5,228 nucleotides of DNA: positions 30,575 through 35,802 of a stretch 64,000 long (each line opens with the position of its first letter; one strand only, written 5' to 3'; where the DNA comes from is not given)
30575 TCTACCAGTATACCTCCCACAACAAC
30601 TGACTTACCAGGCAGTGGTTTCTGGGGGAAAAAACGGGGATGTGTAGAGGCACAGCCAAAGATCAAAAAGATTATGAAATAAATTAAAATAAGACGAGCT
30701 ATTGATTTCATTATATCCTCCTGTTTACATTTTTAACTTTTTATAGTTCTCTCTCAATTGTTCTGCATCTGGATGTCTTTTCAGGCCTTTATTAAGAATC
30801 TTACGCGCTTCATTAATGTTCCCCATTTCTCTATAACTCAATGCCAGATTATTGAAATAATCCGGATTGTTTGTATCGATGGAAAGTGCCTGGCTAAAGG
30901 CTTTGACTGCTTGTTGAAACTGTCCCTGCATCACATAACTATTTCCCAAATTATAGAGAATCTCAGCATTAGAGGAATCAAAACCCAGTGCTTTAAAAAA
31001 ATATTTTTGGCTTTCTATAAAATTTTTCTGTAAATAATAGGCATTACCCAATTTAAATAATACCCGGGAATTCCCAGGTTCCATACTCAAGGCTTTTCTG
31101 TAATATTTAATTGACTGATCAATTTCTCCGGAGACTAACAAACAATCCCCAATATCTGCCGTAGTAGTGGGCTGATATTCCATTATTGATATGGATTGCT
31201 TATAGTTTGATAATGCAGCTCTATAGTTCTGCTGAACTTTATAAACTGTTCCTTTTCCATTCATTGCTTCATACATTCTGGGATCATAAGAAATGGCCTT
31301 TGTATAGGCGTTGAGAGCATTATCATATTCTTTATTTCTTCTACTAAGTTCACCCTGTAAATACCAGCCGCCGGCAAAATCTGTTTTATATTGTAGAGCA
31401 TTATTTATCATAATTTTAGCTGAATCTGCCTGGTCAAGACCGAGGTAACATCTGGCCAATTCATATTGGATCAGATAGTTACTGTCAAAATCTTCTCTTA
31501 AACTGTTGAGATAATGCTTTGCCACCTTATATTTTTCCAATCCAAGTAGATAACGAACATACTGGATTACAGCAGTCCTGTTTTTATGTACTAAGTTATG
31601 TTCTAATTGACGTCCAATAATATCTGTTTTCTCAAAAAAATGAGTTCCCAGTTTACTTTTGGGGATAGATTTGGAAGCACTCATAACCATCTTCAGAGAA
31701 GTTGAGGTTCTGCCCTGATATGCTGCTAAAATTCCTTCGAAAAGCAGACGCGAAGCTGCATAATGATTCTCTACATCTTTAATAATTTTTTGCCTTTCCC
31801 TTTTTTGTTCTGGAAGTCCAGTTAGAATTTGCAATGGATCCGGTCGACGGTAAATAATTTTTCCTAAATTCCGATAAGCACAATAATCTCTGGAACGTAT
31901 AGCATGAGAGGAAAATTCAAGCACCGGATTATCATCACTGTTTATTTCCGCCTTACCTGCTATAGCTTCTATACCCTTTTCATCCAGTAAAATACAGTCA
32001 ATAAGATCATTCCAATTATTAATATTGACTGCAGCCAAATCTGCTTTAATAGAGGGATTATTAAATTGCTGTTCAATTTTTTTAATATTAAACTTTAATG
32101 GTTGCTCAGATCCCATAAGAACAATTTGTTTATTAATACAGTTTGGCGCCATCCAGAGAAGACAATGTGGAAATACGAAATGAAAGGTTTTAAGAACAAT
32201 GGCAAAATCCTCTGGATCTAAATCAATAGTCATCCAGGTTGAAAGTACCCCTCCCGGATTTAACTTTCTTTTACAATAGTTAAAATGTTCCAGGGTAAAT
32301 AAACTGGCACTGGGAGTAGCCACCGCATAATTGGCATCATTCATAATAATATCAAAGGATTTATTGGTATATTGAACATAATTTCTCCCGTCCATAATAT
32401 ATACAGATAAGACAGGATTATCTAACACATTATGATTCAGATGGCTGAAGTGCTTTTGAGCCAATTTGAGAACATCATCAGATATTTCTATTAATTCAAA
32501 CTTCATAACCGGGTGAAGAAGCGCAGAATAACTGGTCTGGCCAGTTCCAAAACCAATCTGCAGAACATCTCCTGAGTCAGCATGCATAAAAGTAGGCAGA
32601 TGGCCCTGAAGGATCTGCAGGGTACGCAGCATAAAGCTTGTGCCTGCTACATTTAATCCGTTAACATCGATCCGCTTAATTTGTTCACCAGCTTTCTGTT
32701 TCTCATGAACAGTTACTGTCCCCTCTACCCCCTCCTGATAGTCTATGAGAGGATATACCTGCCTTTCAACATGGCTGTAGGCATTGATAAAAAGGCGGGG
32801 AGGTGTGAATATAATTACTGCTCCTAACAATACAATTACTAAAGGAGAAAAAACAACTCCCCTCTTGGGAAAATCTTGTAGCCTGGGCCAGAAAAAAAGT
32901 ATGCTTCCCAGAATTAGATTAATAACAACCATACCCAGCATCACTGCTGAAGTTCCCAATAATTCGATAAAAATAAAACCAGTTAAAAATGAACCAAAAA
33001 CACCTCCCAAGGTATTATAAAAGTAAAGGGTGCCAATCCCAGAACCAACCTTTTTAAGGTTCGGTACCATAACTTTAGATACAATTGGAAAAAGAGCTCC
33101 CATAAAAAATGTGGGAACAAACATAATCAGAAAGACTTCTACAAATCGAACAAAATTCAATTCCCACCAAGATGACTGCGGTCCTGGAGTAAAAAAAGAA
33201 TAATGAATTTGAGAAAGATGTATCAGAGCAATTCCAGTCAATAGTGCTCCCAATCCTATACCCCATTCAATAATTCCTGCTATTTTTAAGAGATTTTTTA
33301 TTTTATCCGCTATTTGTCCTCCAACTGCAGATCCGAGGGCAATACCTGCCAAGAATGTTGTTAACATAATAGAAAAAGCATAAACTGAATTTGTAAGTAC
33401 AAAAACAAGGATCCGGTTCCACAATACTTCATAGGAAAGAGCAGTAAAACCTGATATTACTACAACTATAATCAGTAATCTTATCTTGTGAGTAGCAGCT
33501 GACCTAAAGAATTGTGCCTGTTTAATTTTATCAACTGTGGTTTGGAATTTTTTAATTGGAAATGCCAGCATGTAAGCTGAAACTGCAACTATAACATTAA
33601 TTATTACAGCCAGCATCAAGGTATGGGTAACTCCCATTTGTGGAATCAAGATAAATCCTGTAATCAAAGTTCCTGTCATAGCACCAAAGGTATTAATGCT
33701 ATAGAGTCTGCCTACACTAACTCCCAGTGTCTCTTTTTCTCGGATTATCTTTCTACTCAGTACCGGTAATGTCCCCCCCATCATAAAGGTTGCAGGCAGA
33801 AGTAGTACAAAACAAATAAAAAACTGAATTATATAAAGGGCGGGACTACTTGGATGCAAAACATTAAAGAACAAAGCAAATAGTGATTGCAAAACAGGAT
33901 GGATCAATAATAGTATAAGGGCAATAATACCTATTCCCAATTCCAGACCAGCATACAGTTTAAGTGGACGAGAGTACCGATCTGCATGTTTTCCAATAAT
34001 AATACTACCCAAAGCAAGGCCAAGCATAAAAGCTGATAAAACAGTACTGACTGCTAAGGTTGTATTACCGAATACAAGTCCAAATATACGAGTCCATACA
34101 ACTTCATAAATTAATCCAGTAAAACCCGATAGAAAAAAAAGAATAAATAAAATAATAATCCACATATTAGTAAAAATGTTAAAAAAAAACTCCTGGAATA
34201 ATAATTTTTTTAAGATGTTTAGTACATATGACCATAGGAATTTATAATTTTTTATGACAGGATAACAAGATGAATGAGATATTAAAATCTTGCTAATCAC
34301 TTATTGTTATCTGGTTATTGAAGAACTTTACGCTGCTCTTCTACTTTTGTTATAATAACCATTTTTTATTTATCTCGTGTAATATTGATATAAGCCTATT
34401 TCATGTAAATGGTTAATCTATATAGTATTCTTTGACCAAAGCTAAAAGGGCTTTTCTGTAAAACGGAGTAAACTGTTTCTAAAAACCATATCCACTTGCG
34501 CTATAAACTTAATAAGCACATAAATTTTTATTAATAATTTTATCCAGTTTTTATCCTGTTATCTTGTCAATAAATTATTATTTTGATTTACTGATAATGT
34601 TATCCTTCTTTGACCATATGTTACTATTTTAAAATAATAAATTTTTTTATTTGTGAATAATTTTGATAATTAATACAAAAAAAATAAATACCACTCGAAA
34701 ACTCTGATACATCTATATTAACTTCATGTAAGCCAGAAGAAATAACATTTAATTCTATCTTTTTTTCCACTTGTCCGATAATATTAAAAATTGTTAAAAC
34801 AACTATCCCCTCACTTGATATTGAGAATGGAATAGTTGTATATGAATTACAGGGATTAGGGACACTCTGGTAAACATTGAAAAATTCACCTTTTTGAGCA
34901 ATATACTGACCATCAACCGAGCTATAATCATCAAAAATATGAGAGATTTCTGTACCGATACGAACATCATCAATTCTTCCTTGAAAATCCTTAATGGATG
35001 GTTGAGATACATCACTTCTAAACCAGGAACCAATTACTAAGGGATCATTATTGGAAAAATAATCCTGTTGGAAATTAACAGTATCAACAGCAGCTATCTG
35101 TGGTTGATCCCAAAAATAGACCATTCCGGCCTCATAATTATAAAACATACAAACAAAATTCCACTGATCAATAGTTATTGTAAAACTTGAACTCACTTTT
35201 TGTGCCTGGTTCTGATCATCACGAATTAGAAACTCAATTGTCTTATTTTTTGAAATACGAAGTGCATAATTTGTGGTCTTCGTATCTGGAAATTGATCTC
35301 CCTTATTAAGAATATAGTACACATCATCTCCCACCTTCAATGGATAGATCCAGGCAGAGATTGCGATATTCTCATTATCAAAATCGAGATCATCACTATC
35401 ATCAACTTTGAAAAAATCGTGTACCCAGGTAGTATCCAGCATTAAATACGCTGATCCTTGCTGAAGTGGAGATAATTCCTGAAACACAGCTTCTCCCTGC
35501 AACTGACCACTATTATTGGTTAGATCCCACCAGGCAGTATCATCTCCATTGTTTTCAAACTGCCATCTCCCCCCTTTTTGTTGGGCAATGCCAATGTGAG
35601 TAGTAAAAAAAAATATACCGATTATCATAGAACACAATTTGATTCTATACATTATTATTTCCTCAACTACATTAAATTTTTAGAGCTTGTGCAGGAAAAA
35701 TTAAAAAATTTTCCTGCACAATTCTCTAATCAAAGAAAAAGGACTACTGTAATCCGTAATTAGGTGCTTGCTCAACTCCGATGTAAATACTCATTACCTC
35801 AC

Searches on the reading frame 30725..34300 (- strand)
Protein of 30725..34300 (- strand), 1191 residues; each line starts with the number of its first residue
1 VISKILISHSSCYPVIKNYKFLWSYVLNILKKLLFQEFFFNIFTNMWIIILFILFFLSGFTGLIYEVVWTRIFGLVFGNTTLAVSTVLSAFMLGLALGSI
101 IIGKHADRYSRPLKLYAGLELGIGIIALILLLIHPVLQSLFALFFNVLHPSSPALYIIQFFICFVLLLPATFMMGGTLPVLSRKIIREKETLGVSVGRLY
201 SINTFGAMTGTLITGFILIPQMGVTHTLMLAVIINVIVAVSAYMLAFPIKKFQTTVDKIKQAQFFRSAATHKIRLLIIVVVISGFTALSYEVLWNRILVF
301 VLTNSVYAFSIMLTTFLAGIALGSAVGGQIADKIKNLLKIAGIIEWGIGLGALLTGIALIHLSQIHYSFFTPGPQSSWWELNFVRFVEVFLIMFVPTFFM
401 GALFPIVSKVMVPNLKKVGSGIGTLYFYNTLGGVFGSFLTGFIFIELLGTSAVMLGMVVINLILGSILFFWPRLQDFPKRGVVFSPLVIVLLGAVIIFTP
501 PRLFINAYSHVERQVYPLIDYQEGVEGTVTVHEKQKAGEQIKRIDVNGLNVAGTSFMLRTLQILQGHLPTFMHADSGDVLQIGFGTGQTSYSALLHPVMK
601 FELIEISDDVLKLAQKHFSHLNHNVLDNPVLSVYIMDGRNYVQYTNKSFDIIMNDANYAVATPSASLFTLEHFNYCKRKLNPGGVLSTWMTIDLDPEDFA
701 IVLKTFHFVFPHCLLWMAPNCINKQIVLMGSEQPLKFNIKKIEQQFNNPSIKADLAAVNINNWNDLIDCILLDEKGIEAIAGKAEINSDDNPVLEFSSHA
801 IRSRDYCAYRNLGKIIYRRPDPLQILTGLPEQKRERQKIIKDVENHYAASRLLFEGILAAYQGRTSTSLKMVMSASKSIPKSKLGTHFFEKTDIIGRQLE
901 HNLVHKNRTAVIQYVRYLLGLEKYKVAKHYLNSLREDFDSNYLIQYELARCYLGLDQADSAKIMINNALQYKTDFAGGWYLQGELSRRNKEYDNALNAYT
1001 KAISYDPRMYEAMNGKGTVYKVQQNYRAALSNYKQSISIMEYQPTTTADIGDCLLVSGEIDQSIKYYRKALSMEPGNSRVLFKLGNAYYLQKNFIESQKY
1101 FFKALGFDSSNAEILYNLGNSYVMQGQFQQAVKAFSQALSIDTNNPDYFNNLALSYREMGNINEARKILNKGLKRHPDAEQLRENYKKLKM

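Call 6: search_protein_families(library=pfam, proteins=[window:30725-34300:-], max_evalue=0.01)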
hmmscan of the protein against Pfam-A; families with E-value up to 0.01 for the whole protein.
window:30725-34300:- (1191 aa): 26 families (the best 25 are shown)
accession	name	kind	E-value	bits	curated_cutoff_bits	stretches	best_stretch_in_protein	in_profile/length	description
PF07719.23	TPR_2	-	4.1e-33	111.2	27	3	1112-1145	1-34/34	Tetratricopeptide repeat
PF00515.34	TPR_1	-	3.6e-32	109.3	27.8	5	1112-1145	1-34/34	Tetratricopeptide repeat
PF14559.12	TPR_19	-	1.3e-27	96.4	25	4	1123-1181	2-60/68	Tetratricopeptide repeat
PF13181.12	TPR_8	-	2.9e-23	80.4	25.7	3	1112-1145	1-34/34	Tetratricopeptide repeat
PF13414.12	TPR_11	-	2.9e-22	78.5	26.8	3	1119-1160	1-42/42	TPR repeat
PF13432.12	TPR_16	-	6.9e-22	78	32.7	2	1054-1094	7-47/65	Tetratricopeptide repeat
PF13424.12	TPR_12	-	4.7e-20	72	30.1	2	1112-1174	3-73/77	Tetratricopeptide repeat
PF13428.12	TPR_14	-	1.1e-19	69.3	23.5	1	1152-1186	7-41/44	Tetratricopeptide repeat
PF01564.23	Spermine_synth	-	4.1e-18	66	22.9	1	566-711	9-154/186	Spermine/spermidine synthase domain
PF13431.12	TPR_17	-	1.9e-17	62.4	24.4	3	1135-1166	2-33/34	Tetratricopeptide repeat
PF13174.12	TPR_6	-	1.7e-12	47.5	26.3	0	1152-1178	6-32/33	Tetratricopeptide repeat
PF23914.1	TPR_CcmH_CycH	-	1e-10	42.1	42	1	1116-1179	54-120/158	Cytochrome c-type biogenesis protein H TPR domain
PF13374.12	TPR_10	-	2.6e-09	37.3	27.5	0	1149-1175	5-31/42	Tetratricopeptide repeat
PF12895.13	ANAPC3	-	6e-09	36.5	27.2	2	1060-1136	5-80/82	Anaphase-promoting complex, cyclosome, subunit 3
PF13176.12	TPR_7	-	1.6e-08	34.4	27.9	0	1115-1146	2-33/36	Tetratricopeptide repeat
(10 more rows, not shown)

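Call 13: search_protein_families(library=ncbifam, proteins=[window:30725-34300:-], max_evalue=0.01)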
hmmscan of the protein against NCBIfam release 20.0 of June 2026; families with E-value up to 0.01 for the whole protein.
window:30725-34300:- (1191 aa): 40 families (the best 25 are shown)
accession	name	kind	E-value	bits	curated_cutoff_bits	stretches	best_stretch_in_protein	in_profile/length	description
NF037959.1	MFS_SpdSyn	subfamily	9.4e-45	153.2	40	2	290-737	7-437/480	fused MFS/spermidine synthase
NF002956.0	PRK03612.1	equivalog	3.7e-28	98.2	472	2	267-705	13-433/522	polyamine aminopropyltransferase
TIGR02917.1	PEP_TPR_lipo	equivalog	7.3e-24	83.7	312.2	2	1013-1179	468-634/899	XrtA/PEP-CTERM system TPR-repeat protein PrsT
TIGR02521.1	type_IV_pilW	equivalog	5.3e-22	78.5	154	2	944-1103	33-194/234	type IV pilus biogenesis/stability protein PilW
NF040959.1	MamA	equivalog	5.3e-22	78.3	200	2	1051-1171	78-198/204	magnetosome protein MamA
NF002010.0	PRK00811.1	equivalog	8.9e-22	77.6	260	1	567-722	70-226/287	polyamine aminopropyltransferase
TIGR00417.1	speE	equivalog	1.5e-19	70.3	249.55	1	565-690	62-186/271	spermidine synthase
TIGR02552.1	LcrH_SycD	equivalog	2.3e-17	63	104.8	2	1069-1186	9-129/136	SycD/LcrH family type III secretion system chaperone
NF047371.1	FlcA_CTERM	equivalog_domain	7.5e-14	51.1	300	2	923-1140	328-535/646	periplasmic flagellar collar protein FlcA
NF033920.0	C39_PA2778_fam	equivalog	3.2e-13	49.7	150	2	1118-1176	196-254/255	PA2778 family cysteine peptidase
NF007302.0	PRK09782.1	equivalog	1.2e-10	40.1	1223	1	973-1100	577-702/990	phage receptor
NF033762.1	social_mot_Tgl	equivalog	1.8e-10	40.6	225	2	1110-1189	29-109/252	social motility TPR repeat lipoprotein Tgl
NF053607.1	CHU_0125_OmpA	equivalog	3.7e-10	39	620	1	1057-1164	32-138/639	CHU_0125 family OmpA-like outer membrane integrity protein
NF002725.1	PRK02603.1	equivalog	6.8e-10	39.2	143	1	1110-1166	70-126/173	photosystem I assembly protein Ycf3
NF003380.0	PRK04457.1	equivalog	1.1e-09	37.7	304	1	574-745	68-233/265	polyamine aminopropyltransferase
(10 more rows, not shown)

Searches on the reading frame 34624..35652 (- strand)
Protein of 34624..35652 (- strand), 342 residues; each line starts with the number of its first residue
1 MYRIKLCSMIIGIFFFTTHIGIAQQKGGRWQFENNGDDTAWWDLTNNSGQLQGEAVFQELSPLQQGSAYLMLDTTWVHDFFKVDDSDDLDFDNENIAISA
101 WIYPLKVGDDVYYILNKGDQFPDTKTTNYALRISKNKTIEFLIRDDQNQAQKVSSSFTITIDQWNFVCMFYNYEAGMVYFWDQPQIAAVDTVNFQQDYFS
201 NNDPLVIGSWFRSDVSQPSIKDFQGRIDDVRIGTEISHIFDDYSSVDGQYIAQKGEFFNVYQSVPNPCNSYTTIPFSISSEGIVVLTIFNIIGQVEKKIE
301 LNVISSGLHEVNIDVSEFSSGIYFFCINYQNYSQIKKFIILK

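Call 6: search_protein_families(library=pfam, proteins=[window:34624-35652:-], max_evalue=0.01)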
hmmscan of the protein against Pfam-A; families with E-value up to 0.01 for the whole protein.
window:34624-35652:- (342 aa): 3 families
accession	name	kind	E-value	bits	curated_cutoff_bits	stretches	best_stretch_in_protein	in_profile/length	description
PF13385.13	Laminin_G_3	-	1.5e-14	54.9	27.6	1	88-232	11-140/151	Concanavalin A-like lectin/glucanases superfamily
PF18962.6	Por_Secre_tail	-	5.8e-11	43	27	1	265-340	3-75/75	Secretion system C-terminal sorting domain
PF02210.31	Laminin_G_2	-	0.0056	17.6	22.9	1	127-233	19-124/126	Laminin G domain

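Call 32: search_protein_families(library=ncbifam, proteins=[window:34624-35652:-], max_evalue=0.001)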
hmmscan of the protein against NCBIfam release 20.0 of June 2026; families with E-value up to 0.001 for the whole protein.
window:34624-35652:- (342 aa): 3 families
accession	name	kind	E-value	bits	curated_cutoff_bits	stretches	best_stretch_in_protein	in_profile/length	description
TIGR04183.1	Por_Secre_tail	domain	3.1e-09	36.7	23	1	265-340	3-71/72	T9SS type A sorting domain-containing protein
NF052323.1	T9SSA_dep_M6i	equivalog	1.3e-07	30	600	1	264-333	961-1030/1043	T9SS-dependent M6-like inactivated metalloprotease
NF038113.1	T9SSA_dep_M36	equivalog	9.9e-05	20.7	885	1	259-340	791-868/869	T9SS-dependent M36 family metallopeptidase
